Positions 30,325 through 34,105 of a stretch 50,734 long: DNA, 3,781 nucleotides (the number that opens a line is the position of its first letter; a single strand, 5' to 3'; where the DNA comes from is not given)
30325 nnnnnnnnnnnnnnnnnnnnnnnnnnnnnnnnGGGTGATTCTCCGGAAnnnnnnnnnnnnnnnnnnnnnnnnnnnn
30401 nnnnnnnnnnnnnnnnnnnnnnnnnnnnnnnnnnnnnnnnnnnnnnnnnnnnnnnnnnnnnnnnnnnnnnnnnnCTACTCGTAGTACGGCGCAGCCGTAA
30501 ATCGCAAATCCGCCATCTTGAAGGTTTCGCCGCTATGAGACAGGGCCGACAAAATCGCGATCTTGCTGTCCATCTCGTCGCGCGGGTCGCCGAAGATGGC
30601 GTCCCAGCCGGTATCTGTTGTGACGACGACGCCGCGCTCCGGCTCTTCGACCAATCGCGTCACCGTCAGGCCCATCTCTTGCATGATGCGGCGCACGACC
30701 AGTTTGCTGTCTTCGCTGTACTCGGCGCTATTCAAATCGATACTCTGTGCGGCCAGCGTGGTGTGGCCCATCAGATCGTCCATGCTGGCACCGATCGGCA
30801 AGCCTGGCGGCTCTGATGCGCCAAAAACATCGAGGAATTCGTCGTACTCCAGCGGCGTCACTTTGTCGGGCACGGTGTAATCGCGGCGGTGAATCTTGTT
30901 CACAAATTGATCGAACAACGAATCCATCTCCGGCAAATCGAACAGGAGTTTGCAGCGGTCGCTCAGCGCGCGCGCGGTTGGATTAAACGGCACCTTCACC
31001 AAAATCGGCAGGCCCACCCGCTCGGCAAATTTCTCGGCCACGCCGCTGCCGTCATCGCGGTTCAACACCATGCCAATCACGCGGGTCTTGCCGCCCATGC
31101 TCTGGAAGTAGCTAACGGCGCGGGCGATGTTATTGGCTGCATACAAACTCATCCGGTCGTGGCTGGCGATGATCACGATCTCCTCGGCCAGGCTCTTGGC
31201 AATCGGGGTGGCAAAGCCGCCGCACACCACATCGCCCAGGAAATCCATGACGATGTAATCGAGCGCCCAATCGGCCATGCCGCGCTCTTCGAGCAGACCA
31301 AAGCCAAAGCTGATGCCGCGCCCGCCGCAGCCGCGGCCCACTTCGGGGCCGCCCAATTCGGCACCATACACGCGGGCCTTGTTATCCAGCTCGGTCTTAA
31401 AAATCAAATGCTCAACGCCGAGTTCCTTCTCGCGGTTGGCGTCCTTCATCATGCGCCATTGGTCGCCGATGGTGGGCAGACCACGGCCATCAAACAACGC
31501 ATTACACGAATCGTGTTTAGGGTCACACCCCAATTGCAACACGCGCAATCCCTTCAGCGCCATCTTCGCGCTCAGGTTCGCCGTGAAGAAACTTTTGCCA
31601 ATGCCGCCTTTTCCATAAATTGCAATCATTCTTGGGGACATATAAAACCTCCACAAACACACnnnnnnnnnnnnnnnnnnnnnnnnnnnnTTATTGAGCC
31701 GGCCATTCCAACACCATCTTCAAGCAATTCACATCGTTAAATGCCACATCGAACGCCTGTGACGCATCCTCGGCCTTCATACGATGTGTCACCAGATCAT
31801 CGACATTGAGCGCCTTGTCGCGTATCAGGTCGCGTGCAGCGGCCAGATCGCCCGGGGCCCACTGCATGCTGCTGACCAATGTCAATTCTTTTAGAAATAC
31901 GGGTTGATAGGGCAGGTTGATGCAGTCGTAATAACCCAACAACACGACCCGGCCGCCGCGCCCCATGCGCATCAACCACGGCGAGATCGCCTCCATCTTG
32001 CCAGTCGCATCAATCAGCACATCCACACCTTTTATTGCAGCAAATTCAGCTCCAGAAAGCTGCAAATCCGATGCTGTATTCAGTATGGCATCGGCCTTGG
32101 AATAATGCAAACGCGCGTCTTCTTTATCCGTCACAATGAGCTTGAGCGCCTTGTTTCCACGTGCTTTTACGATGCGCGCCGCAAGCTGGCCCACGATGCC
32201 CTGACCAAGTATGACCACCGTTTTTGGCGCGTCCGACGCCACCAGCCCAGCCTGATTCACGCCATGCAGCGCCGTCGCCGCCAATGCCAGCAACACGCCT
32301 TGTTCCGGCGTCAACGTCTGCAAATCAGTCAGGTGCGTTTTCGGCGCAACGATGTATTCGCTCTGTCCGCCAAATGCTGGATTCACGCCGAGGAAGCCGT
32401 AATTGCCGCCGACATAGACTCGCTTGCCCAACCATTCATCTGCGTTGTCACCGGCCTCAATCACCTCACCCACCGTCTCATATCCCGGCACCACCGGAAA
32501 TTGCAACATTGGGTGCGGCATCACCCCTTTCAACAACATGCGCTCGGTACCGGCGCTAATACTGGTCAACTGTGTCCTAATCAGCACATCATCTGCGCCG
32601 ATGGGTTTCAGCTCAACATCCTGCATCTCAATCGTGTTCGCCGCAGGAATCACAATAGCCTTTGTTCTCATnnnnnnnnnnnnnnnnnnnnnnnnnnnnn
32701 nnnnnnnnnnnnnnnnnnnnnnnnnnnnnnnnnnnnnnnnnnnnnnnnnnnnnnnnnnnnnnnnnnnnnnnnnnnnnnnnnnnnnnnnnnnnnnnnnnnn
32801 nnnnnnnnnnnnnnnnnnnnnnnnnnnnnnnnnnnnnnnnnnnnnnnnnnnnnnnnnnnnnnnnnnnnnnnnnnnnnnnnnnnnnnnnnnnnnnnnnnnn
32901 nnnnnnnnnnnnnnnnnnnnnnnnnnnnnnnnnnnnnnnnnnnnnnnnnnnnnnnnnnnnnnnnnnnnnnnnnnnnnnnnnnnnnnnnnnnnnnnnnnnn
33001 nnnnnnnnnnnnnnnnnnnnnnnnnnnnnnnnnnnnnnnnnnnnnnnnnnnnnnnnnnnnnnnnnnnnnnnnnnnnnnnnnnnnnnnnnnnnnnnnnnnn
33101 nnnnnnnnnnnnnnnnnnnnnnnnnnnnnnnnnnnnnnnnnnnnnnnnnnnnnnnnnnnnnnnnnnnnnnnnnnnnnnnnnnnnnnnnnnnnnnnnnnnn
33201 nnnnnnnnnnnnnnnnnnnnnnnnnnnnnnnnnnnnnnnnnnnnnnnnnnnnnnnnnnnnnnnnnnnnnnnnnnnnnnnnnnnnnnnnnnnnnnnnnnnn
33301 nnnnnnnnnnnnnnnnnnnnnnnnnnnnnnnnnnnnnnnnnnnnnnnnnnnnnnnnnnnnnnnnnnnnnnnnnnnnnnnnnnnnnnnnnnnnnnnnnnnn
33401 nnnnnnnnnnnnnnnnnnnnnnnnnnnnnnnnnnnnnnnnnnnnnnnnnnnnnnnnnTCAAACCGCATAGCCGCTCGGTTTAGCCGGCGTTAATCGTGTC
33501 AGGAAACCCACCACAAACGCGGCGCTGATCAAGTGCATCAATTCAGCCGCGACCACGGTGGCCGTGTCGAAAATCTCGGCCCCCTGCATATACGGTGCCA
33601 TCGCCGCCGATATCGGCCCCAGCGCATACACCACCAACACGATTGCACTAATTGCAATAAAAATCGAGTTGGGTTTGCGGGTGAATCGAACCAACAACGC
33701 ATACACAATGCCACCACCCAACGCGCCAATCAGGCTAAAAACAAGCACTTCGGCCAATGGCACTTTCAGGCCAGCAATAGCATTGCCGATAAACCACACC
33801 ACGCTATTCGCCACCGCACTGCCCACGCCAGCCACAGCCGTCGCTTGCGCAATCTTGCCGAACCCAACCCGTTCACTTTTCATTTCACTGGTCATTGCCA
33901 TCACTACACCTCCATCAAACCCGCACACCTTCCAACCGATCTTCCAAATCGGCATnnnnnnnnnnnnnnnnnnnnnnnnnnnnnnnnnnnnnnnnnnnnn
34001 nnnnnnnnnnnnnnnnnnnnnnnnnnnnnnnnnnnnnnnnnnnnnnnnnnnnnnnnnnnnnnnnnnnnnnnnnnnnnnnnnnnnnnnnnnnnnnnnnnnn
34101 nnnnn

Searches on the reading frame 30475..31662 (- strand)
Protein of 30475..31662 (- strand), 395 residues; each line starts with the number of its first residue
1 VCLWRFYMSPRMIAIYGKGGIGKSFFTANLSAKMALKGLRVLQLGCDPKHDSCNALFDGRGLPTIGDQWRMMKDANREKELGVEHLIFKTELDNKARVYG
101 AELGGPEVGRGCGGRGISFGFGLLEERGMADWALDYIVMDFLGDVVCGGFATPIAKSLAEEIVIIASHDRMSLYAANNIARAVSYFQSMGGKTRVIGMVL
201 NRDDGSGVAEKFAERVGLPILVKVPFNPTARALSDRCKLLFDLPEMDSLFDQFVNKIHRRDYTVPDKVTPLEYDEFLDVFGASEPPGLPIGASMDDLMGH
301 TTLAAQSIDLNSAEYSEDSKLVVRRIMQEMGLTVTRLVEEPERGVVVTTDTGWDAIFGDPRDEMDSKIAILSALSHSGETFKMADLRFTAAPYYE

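Call 65: search_protein_families(library=pfam, proteins=[window:30475-31662:-], max_evalue=0.00001)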
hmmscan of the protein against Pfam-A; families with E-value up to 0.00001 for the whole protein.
window:30475-31662:- (395 aa): 3 families
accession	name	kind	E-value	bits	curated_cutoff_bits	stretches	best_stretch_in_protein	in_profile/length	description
PF00142.24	Fer4_NifH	-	3.3e-69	233.8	25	1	11-278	1-266/271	4Fe-4S iron sulfur cluster binding proteins, NifH/frxC family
PF01656.29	CbiA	-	1.5e-10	41.5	25.4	1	14-230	3-115/125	CobQ/CobB/MinD/ParA nucleotide binding domain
PF10609.15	ParA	-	2.4e-08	34.2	27.1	0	15-48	9-42/246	NUBPL iron-transfer P-loop NTPase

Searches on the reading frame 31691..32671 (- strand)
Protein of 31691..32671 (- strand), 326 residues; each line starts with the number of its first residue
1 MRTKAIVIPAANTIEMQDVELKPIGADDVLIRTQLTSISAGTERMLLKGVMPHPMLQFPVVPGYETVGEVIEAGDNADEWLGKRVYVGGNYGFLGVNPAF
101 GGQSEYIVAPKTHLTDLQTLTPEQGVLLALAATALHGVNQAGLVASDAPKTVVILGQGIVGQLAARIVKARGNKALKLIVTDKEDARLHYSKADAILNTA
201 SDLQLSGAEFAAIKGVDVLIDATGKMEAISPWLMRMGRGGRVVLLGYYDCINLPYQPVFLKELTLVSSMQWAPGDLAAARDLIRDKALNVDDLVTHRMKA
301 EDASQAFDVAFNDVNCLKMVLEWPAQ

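Call 65: search_protein_families(library=pfam, proteins=[window:31691-32671:-], max_evalue=0.00001)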
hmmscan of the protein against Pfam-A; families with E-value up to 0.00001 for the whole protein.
window:31691-32671:- (326 aa): 3 families
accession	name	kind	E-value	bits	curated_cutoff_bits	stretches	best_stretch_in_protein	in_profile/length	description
PF00107.32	ADH_zinc_N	-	4.6e-11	43.2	31.8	1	160-283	2-127/129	Zinc-binding dehydrogenase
PF08240.17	ADH_N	-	1e-10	42.2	23.5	1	25-117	1-102/104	Alcohol dehydrogenase GroES-like domain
PF16912.11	Glu_dehyd_C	-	2.8e-08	33.9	34.9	1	134-314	16-205/211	Glucose dehydrogenase C-terminus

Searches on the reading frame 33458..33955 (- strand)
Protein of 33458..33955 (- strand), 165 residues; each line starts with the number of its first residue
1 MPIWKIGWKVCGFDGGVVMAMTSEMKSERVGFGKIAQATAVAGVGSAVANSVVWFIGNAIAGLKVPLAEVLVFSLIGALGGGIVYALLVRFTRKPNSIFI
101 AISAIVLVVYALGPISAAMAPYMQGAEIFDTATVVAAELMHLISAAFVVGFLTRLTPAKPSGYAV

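Call 65: search_protein_families(library=pfam, proteins=[window:33458-33955:-], max_evalue=0.00001)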
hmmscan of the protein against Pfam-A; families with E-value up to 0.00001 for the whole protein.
window:33458-33955:- (165 aa): 1 family
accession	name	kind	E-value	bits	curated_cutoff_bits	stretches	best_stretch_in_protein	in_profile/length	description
PF19545.4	DUF6069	-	4.5e-10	40.2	27.2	1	35-154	6-125/129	Family of unknown function (DUF6069)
